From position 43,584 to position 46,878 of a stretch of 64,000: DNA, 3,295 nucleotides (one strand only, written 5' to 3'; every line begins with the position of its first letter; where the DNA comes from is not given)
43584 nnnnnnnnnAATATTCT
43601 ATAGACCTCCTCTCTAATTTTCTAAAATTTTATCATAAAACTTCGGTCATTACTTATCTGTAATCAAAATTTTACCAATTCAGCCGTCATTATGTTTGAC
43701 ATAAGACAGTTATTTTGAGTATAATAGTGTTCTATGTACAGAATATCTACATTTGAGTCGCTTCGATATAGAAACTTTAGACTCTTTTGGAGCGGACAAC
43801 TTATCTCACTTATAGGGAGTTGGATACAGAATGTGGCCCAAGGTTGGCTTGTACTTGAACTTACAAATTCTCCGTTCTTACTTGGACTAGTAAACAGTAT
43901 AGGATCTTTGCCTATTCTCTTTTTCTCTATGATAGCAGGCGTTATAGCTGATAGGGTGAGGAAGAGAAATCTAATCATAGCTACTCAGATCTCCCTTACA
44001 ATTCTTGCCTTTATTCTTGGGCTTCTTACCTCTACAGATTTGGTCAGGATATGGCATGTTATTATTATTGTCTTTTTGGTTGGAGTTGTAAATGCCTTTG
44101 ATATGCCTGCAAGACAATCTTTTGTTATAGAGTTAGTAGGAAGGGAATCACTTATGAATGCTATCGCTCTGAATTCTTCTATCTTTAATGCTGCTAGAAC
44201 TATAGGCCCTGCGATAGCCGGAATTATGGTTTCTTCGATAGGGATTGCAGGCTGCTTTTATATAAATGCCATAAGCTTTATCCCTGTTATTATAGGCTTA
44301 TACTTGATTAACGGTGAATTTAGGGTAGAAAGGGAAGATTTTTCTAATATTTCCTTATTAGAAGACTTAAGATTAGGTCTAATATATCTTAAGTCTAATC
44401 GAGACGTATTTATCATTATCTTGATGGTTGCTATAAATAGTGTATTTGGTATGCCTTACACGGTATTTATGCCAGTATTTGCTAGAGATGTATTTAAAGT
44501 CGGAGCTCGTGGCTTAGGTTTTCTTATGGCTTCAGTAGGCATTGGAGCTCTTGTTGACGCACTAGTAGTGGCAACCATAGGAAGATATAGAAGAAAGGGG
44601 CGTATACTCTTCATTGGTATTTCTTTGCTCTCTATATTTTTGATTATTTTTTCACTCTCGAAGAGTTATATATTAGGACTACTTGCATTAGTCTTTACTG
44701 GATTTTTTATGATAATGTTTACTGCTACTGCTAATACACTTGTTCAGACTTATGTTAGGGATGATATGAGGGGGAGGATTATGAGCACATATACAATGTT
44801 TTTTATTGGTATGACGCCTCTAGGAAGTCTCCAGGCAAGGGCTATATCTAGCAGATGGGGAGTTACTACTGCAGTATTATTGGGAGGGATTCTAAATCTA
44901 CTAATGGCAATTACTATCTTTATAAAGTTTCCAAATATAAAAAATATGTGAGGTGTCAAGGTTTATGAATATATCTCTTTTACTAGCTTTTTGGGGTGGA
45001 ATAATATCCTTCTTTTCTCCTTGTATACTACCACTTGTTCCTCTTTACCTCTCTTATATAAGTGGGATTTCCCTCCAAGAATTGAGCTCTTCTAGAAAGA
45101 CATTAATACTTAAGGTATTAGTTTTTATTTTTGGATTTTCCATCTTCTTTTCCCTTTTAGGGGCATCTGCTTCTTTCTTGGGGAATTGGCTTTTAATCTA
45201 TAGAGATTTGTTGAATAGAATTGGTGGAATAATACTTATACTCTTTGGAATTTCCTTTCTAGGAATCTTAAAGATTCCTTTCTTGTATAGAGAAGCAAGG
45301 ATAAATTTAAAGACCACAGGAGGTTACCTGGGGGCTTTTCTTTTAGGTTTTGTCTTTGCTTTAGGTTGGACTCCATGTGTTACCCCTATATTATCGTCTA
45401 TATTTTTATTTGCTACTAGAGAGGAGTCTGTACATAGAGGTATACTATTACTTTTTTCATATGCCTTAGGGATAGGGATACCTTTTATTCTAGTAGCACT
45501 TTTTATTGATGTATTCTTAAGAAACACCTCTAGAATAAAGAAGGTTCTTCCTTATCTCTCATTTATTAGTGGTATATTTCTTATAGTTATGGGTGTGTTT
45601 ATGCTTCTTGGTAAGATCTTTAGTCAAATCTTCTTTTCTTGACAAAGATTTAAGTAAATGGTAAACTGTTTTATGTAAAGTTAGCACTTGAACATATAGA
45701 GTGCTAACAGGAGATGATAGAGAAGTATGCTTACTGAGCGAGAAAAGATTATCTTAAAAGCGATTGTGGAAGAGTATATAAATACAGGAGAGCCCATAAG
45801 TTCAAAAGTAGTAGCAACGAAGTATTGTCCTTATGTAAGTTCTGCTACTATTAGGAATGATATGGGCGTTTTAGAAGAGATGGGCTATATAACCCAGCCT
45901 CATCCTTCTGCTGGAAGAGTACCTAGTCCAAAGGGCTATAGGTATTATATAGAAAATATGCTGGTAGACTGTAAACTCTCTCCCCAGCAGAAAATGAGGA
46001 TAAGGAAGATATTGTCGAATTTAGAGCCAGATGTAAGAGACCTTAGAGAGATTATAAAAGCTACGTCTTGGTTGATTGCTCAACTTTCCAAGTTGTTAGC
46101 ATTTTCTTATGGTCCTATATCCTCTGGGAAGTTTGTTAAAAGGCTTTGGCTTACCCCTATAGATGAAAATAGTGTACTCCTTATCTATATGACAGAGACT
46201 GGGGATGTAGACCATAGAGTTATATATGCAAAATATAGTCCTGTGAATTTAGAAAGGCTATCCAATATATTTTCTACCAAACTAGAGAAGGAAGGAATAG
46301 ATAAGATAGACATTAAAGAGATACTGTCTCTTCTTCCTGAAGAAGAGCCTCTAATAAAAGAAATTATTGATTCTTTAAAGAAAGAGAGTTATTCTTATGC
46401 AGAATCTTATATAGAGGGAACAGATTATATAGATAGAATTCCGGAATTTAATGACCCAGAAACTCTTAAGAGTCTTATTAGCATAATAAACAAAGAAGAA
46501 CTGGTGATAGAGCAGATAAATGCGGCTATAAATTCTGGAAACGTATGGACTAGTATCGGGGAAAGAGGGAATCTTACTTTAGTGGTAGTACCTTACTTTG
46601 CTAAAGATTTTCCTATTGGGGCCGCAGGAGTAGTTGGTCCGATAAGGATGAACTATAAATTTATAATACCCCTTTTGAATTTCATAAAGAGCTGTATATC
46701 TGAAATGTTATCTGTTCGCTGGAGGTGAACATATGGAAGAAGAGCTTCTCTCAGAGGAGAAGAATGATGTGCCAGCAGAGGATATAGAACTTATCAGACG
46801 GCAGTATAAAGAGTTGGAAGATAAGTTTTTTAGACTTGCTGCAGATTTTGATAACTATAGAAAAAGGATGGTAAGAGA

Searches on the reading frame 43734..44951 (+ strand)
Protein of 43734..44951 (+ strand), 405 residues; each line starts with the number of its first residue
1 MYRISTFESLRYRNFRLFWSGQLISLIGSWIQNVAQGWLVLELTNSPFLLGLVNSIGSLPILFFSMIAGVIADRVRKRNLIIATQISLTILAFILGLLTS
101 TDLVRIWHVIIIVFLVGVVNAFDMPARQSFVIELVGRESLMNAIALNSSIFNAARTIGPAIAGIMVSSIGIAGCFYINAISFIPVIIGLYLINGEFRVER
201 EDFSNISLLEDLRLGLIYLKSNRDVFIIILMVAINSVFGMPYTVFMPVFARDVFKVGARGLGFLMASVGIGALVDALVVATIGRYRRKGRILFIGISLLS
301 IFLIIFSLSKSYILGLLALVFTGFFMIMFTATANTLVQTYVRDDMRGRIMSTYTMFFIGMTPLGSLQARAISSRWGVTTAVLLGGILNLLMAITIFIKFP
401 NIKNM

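Call 45: search_protein_families(library=pfam, proteins=[window:43734-44951:+], max_evalue=0.00001)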
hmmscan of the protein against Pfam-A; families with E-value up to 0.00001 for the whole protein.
window:43734-44951:+ (405 aa): 2 families
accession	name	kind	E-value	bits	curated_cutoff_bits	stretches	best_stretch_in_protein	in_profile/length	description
PF05977.19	MFS_3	-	8.8e-66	222.8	27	1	5-400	2-396/524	Transmembrane secretion effector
PF07690.21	MFS_1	-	1.4e-37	129.9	33.4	1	19-357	2-339/347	Major Facilitator Superfamily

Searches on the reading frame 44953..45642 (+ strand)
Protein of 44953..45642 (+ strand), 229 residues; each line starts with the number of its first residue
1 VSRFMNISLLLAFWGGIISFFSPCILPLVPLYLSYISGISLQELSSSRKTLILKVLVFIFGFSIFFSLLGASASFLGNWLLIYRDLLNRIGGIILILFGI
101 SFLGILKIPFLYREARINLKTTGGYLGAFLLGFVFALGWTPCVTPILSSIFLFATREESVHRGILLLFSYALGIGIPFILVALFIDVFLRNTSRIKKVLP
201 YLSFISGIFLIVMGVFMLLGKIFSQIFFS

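Call 45: search_protein_families(library=pfam, proteins=[window:44953-45642:+], max_evalue=0.00001)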
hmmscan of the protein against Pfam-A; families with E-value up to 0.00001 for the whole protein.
window:44953-45642:+ (229 aa): 1 family
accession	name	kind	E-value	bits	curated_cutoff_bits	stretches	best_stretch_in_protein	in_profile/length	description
PF02683.22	DsbD_TM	-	9.2e-22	77.9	27.1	1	9-217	5-214/219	Cytochrome C biogenesis protein transmembrane domain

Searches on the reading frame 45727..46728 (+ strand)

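Call 34: search_protein_families(library=pfam, proteins=[window:45727-46728:+], max_evalue=0.00001)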
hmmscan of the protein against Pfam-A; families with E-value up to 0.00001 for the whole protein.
window:45727-46728:+ (333 aa): 1 family
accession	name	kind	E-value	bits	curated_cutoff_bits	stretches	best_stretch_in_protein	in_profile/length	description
PF01628.27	HrcA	-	1.4e-30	107.4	22.2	1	108-314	2-215/215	HrcA protein C terminal domain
